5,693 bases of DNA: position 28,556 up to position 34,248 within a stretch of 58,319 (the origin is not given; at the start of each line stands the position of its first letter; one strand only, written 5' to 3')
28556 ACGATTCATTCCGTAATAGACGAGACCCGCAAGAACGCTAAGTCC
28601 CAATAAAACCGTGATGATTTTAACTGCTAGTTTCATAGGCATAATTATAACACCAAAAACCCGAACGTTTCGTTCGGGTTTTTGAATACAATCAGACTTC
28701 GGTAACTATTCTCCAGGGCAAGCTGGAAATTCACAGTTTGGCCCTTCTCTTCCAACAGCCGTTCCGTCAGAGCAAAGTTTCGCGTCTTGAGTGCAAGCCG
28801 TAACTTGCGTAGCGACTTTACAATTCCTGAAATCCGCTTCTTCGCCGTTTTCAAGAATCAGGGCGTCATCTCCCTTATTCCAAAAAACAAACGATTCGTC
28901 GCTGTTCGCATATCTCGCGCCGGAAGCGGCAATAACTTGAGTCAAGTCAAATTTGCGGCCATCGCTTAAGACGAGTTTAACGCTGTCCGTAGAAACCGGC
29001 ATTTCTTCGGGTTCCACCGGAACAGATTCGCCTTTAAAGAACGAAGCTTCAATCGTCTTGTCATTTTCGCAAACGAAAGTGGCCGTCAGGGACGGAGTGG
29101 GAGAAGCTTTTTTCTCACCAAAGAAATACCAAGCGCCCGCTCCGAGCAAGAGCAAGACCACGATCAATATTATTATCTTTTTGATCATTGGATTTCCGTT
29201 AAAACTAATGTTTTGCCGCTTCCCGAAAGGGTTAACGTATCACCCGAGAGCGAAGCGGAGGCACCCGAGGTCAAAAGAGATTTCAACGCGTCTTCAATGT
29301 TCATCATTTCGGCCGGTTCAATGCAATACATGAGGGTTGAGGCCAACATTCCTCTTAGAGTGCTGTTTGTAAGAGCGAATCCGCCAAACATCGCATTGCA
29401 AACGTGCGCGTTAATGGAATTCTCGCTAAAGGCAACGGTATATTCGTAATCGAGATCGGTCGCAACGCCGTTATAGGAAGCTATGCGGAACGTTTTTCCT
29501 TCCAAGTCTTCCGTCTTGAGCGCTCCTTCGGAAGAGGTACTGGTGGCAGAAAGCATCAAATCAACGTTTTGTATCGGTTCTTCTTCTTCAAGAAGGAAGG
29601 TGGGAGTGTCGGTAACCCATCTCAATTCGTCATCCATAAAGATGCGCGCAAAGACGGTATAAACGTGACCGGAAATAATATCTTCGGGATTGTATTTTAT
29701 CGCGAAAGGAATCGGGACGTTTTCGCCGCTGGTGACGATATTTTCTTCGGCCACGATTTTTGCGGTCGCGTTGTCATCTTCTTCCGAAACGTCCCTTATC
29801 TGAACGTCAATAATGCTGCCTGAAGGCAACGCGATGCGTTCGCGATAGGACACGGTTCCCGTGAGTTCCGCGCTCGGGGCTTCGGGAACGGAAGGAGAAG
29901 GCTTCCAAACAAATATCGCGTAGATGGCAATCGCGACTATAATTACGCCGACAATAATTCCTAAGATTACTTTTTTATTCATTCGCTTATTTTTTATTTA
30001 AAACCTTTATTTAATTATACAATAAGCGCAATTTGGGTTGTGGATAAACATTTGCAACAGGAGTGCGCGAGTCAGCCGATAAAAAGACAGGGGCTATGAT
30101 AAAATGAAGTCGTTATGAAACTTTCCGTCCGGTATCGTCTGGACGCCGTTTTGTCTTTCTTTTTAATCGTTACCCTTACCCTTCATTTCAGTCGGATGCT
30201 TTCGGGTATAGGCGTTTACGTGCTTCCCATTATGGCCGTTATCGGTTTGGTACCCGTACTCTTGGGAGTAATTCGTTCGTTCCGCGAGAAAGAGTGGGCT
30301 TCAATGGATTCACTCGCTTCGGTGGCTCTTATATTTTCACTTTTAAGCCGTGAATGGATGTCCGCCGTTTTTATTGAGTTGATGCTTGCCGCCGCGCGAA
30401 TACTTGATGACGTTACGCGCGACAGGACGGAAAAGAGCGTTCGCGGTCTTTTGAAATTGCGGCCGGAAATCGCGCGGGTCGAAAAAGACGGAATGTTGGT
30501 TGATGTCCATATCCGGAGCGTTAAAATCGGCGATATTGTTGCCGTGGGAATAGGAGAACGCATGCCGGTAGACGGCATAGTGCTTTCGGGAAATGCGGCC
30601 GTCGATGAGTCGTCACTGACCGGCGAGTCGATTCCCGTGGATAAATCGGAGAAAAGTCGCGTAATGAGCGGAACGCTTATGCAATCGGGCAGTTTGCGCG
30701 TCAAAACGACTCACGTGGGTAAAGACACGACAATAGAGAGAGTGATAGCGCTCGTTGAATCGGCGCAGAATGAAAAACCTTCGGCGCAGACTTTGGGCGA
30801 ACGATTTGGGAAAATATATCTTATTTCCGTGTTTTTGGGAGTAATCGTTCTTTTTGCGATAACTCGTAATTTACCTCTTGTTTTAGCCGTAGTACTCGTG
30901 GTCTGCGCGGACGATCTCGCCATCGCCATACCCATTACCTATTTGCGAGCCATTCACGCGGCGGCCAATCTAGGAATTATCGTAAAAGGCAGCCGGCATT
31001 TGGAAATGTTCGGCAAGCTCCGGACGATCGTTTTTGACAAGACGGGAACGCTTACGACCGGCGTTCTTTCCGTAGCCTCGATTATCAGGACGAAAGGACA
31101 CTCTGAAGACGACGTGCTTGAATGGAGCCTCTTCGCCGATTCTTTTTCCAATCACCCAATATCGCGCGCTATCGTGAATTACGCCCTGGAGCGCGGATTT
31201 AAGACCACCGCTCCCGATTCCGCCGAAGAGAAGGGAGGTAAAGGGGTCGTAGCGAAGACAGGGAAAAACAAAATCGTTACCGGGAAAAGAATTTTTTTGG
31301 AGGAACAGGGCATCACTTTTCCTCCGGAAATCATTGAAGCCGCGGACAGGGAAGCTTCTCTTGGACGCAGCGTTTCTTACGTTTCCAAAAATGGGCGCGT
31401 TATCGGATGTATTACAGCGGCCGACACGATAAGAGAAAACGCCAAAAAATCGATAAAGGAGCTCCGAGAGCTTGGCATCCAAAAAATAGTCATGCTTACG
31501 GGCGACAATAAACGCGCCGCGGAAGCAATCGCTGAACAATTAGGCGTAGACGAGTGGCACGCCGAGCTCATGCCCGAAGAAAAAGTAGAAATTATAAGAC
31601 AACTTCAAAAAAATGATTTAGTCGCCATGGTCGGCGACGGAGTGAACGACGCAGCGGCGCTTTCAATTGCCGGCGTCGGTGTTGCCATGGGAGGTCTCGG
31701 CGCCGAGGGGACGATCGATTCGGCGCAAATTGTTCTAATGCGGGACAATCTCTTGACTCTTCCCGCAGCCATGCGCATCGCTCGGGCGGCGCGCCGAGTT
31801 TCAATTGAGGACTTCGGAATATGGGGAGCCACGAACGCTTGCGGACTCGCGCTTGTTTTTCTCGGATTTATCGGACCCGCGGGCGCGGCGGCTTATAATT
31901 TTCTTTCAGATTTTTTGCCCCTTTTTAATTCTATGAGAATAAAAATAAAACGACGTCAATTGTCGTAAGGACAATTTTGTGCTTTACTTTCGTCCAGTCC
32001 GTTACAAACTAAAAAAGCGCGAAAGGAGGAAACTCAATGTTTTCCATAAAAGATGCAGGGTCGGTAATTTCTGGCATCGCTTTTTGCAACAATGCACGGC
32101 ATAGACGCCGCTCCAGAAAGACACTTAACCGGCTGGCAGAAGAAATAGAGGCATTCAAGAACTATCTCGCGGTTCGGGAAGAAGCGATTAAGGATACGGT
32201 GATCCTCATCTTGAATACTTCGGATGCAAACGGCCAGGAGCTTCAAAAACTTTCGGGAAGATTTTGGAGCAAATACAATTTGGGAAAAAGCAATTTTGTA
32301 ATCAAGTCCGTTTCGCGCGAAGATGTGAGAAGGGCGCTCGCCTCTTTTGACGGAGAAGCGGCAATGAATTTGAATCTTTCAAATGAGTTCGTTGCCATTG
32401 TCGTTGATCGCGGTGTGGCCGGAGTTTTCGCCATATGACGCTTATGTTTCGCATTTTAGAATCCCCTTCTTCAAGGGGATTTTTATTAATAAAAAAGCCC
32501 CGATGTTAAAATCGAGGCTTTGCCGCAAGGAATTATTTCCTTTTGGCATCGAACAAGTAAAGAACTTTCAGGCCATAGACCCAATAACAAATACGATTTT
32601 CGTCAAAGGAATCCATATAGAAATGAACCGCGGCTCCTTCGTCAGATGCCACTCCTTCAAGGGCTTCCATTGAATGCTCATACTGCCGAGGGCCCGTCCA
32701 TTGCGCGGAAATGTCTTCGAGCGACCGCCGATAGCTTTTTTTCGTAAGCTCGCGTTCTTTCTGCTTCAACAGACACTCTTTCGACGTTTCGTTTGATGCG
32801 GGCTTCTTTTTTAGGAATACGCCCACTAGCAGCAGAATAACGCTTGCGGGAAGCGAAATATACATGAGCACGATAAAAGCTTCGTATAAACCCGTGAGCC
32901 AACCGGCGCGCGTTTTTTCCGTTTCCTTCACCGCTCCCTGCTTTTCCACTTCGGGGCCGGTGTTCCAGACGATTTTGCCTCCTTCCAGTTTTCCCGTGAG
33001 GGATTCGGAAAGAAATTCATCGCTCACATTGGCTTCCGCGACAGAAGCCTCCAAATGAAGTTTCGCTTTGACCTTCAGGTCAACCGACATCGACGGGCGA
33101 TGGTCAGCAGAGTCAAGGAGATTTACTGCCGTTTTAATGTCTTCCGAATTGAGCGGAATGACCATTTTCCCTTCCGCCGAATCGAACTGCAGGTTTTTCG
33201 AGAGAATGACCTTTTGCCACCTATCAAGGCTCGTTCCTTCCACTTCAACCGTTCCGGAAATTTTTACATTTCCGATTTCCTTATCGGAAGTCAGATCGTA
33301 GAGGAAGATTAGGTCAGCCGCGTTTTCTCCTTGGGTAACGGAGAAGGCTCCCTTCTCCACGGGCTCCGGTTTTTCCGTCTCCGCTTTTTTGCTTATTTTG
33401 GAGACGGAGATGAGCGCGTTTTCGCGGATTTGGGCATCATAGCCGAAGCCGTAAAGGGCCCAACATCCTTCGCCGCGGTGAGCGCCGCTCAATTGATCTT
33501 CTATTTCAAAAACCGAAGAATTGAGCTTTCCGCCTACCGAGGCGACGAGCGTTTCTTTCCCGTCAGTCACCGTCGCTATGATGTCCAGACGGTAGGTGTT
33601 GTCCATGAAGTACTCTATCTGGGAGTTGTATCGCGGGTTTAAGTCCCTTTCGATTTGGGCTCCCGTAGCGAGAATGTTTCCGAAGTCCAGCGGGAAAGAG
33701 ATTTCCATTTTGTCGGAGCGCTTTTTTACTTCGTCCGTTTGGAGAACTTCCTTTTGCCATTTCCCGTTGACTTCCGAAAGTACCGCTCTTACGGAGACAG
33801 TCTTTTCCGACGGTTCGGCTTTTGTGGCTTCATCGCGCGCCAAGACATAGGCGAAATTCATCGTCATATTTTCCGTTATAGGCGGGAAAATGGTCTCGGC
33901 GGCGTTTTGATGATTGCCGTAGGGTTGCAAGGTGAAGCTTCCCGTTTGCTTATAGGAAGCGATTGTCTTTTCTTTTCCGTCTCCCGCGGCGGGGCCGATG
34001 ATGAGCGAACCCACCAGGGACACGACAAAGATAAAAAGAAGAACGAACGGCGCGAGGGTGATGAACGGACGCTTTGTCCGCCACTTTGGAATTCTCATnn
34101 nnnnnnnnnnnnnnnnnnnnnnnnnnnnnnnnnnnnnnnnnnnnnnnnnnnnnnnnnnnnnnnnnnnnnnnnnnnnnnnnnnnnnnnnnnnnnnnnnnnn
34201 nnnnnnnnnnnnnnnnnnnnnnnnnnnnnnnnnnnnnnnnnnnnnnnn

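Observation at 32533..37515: TasA-type fibre locus with a dedicated SipW-like peptidase in a CPR-like genome: three subunit paralogs and an unknown bitopic partner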

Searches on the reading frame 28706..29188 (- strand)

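Call 8: search_protein_families(library=pfam, proteins=[window:28706-29188:-], max_evalue=0.01)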
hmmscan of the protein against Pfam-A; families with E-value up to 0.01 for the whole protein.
window:28706-29188:- (160 aa): 1 family
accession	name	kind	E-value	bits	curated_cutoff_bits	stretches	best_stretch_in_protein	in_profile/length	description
PF09864.15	MliC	-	2.1e-11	44.1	22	1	38-117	1-64/67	Membrane-bound lysozyme-inhibitor of c-type lysozyme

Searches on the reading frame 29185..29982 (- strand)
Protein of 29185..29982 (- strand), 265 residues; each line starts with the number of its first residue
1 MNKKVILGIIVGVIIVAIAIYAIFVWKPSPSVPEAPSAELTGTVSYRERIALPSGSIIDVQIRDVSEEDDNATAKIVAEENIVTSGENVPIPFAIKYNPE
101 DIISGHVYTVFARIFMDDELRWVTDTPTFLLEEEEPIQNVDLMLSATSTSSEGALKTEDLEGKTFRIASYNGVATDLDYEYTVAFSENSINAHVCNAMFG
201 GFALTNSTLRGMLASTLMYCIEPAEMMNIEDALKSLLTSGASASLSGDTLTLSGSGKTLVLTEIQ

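Call 8: search_protein_families(library=pfam, proteins=[window:29185-29982:-], max_evalue=0.01)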
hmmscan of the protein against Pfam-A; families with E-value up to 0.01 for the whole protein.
window:29185-29982:- (265 aa): 2 families
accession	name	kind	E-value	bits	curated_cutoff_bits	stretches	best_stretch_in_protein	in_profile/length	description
PF09619.16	YscW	-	1.9e-24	86.5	22.6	1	36-136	2-101/107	Type III secretion system lipoprotein chaperone (YscW)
PF03724.22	META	-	3.5e-14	53.2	24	1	158-259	2-105/109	META domain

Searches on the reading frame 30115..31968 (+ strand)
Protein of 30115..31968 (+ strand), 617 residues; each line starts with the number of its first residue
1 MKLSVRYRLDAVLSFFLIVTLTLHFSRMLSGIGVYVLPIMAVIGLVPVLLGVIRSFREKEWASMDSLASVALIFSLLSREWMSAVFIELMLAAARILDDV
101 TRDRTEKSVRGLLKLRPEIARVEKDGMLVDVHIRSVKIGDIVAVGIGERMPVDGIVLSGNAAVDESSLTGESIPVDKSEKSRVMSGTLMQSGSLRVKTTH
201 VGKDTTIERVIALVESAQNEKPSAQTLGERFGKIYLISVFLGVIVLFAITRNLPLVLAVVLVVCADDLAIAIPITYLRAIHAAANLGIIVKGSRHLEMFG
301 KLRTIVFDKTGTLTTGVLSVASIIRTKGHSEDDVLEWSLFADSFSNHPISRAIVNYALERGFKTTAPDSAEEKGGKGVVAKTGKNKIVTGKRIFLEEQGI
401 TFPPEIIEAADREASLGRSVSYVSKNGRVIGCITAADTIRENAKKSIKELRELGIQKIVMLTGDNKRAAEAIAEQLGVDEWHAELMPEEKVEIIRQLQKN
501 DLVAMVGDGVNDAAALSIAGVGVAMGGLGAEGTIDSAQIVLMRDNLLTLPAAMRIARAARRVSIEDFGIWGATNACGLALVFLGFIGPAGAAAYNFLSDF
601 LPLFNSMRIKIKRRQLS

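Call 8: search_protein_families(library=pfam, proteins=[window:30115-31968:+], max_evalue=0.01)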
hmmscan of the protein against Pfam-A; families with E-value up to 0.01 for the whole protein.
window:30115-31968:+ (617 aa): 4 families
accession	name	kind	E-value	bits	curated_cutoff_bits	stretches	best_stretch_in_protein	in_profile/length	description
PF00122.25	E1-E2_ATPase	-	2.7e-41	141.5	28.1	1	115-285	2-180/181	E1-E2 ATPase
PF00702.32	Hydrolase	-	2.7e-34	119.7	26.4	1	303-520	2-191/191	haloacid dehalogenase-like hydrolase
PF08282.18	Hydrolase_3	-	5.5e-05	23.4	20.9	0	501-526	204-229/255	haloacid dehalogenase-like hydrolase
PF12710.13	HAD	-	0.0035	18.2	27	0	438-516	85-188/189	haloacid dehalogenase-like hydrolase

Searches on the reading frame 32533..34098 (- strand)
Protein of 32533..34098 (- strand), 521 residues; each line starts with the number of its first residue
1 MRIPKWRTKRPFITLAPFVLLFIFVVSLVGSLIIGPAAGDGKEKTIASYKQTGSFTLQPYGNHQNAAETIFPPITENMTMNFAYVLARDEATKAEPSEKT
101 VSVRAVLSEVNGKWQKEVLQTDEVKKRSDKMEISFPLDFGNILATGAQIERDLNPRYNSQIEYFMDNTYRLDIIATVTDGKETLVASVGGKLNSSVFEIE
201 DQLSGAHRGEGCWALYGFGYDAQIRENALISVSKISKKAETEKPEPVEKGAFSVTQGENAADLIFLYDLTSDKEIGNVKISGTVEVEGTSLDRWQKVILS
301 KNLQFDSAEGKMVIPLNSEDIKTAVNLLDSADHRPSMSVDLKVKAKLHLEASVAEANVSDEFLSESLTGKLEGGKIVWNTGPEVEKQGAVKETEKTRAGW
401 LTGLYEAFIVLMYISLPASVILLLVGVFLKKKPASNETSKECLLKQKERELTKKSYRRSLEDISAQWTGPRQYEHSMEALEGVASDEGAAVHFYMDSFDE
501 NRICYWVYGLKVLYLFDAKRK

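Call 3: search_protein_families(library=pfam, proteins=[window:32533-34098:-], max_evalue=1)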
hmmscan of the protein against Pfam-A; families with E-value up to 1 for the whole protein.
window:32533-34098:- (521 aa): 0 families

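Call 4: search_protein_families(library=ncbifam, proteins=[window:32533-34098:-], max_evalue=1)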
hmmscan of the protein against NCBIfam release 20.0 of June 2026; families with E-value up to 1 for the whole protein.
window:32533-34098:- (521 aa): 1 family
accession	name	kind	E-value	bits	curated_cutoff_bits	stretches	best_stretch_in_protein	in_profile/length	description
NF052351.1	GasVProtGvpFCyan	equivalog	0.15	11.9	350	0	99-168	96-163/227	gas vesicle protein GvpF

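Call 14: find_homologous_proteins(query=window:32533-34098:-, max_evalue=0.001)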
Query window:32533-34098:- (521 aa): 3 proteins with E <= 0.001 among 8000 candidates.
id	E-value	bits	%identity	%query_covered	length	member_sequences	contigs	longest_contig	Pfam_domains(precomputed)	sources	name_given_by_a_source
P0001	0.0e+0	1160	100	100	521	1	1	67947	-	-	-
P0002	8.5e-151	521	50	96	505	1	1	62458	-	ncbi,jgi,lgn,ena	ncbi:MAG: hypothetical protein WC519_02750 [Parcubacteria group bacterium]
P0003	4.8e-85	305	34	96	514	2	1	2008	PF17231.8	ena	-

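Call 15: search_protein_families(library=pfam, proteins=[P0002, P0003], max_evalue=1)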
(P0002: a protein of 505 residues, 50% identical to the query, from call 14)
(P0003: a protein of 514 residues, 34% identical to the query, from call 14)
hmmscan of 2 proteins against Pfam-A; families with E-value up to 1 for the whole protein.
P0002 (505 aa): 1 family
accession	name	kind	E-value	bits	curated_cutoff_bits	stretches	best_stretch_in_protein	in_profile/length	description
PF17231.7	DUF5305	-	0.0015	18.5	29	0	325-441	44-164/217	Family of unknown function (DUF5305)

P0003 (514 aa): 1 family
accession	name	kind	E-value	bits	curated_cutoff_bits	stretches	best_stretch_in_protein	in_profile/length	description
PF17231.7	DUF5305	-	4.8e-08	33.1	29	1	303-511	16-217/217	Family of unknown function (DUF5305)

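Call 16: find_encoding_contigs(protein=P0002, flank=10000, max_places=4)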
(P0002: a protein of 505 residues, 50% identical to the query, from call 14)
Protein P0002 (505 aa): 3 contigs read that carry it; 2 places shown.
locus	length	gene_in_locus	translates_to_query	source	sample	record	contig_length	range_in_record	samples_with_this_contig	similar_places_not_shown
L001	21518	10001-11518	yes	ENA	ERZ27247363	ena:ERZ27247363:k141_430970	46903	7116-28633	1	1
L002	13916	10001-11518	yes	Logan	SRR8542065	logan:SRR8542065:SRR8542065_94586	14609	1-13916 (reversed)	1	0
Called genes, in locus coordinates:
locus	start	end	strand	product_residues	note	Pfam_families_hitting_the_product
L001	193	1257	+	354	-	-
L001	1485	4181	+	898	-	PF00690:Cation_ATPase_N, PF00122:E1-E2_ATPase, PF00702:Hydrolase, PF13246:Cation_ATPase, PF08282:Hydrolase_3, PF00689:Cation_ATPase_C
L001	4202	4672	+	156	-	PF03073:TspO_MBR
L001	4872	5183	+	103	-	-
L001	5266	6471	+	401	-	PF00521:DNA_topoisoIV, PF13529:Peptidase_C39_2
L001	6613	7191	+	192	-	-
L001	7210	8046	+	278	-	-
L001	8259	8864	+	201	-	PF12389:Peptidase_M73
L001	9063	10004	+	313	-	-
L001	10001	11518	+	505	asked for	-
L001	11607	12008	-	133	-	-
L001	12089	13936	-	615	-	PF00122:E1-E2_ATPase, PF00702:Hydrolase, PF08282:Hydrolase_3 (faint)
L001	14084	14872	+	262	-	PF09619:YscW, PF03724:META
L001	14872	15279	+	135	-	PF09864:MliC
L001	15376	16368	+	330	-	-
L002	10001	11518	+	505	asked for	-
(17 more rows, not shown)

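Call 17: find_encoding_contigs(protein=P0003, flank=10000, max_places=4)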
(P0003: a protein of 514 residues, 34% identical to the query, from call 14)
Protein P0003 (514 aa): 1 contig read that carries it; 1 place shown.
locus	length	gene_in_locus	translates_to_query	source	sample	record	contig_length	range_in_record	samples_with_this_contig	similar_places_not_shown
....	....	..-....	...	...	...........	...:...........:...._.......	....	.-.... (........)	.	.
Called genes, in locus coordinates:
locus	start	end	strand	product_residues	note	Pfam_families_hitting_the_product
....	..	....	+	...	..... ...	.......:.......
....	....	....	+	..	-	?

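Call 67: predict_structure(alignment_id=A6)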
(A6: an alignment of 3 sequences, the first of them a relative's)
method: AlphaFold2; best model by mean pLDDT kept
length: 521 residues; sequences in the alignment: 3
mean_pLDDT: 54.0   pTM: 0.33
mean pLDDT of the five models: 54.0, 53.1, 48.1, 45.2, 41.6
residues with pLDDT >= 90: 0; 70-90: 88; 50-70: 251; < 50: 182
segments of 3 or more residues with pLDDT < 50: 1-12, 34-44, 58-77, 86-93, 155-167, 192-261, 393-408, 410-412, 421-440
pLDDT, mean of each block of 10 residues (from residue 1): 33 54 64 45 53 54 25 43 47 59 67 64 68 58 60 46 39 66 55 39 25 26 25 23 25 36 60 74 83 80 67 63 78 69 80 73 70 60 58 45 47 50 40 39 56 57 60 66 58 55 57 60 38
secondary structure, 60 per line:
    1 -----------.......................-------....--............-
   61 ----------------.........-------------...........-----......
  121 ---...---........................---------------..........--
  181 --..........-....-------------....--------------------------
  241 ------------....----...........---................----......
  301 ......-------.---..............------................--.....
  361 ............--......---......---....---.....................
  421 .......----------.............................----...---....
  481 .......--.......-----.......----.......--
elements in order: H12-34 E42-45 E48-59 E77-85 E99-109 E115-120 E124-126 E130-138 H139-153 E169-178 E183-192 H194-197 E211-214 E253-256 E261-271 E275-290 E295-306 H318-331 E338-353 E356-372 E375-380 E384-389 E393-396 H400-427 H438-466 E471-473 H477-487 E490-496 E502-508 E513-519

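Call 69: fold_search(model_id=the predicted structure, library=pdb)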
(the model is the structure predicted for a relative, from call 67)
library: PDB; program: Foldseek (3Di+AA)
matches with E <= 10: 1083; with E <= 0.001: 10
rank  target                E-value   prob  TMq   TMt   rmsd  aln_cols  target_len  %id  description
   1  2wii_A                2.6e-04  0.82  0.13  0.11  27.7       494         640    7  Complement C3b in complex with factor H domains 1-4 (released 2009-06-09)
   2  2qki_A                3.5e-04  0.84  0.13  0.11  24.1       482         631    8  Human C3c in complex with the inhibitor compstatin (released 2007-08-14)
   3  8uin_A                5.7e-04  0.80  0.13  0.11  27.7       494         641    7  Structure of the C3bBb-albicin complex (released 2024-05-08)
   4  2win_A                6.0e-04  0.60  0.12  0.10  25.1       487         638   10  C3 convertase (C3bBb) stabilized by SCIN (released 2009-06-09)
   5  2a73_A                6.3e-04  0.85  0.14  0.12  25.0       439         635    7  Human Complement Component C3 (released 2005-09-27)
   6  3lha_B                7.0e-04  0.87  0.12  0.20  19.1       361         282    8  Crystal structure of mouse VPS26B(R240S/G241A/E242S) in spacegroup P41 21 2 (released 2010-02-02)
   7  7qiv_A                7.7e-04  0.77  0.13  0.11  26.4       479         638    7  Structure of human C3b in complex with the EWE nanobody (released 2022-02-16)
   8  9au7_C                8.1e-04  0.69  0.12  0.18  17.4       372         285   10  Human Retriever VPS35L/VPS29/VPS26C complex bound to SNX17 peptide (Composite Map) (released 2024-10-30)
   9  1fie_B                8.5e-04  1.00  0.17  0.13  19.3       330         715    9  RECOMBINANT HUMAN COAGULATION FACTOR XIII (released 1997-02-12)
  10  2a74_A                8.5e-04  0.60  0.12  0.10  26.5       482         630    8  Human Complement Component C3c (released 2005-09-27)
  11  7zgj_A                1.1e-03  0.85  0.15  0.13  24.8       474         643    8  Trypanosoma brucei gambiense ISG65 in complex with human complement component C3 (released 2023-04-05)
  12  3hs0_A                1.3e-03  0.77  0.14  0.12  24.1       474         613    8  Cobra Venom Factor (CVF) in complex with human factor B (released 2009-07-07)
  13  8ayh_C                1.3e-03  0.91  0.16  0.14  20.2       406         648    8  Structure of Complement C5 in Complex with small molecule inhibitor and CVF (released 2022-12-21)
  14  2a74_D                1.3e-03  0.57  0.12  0.10  26.2       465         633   10  Human Complement Component C3c (released 2005-09-27)
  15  7ad7_B                1.4e-03  0.85  0.15  0.13  20.1       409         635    8  Crystal structure of human complement C5 in complex with the K8 bovine knob domain peptide. (released 2021-03-10)
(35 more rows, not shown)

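Call 70: search_solved_structures(query=A6, max_evalue=10)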
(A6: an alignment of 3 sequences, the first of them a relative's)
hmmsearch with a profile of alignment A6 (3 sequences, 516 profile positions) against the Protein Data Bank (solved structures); distinct sequences matched with E-value up to 10: 0.

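Call 73: search_dna_similar(query=window:32533-34098:-, collection=plasmids, mode=protein, max_evalue=0.01, max_rows=20)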
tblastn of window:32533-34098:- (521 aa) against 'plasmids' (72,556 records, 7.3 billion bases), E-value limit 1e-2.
No match.

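Call 84: find_related_loci(query=A6, collection=metagenome_contigs, flank=8000)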
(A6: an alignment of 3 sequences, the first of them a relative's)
Query A6 (521 aa) in metagenome_contigs; peptide patterns used: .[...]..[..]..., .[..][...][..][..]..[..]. (x = any residue, [..] = any of these).
147 stretches matched a pattern; 2 encode a relative of the query (tblastn E <= 1e-3); 2 distinct loci.
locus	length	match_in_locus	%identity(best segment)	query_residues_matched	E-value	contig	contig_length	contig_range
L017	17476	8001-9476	50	22-521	1e-158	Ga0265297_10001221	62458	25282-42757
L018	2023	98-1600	34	18-517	2e-95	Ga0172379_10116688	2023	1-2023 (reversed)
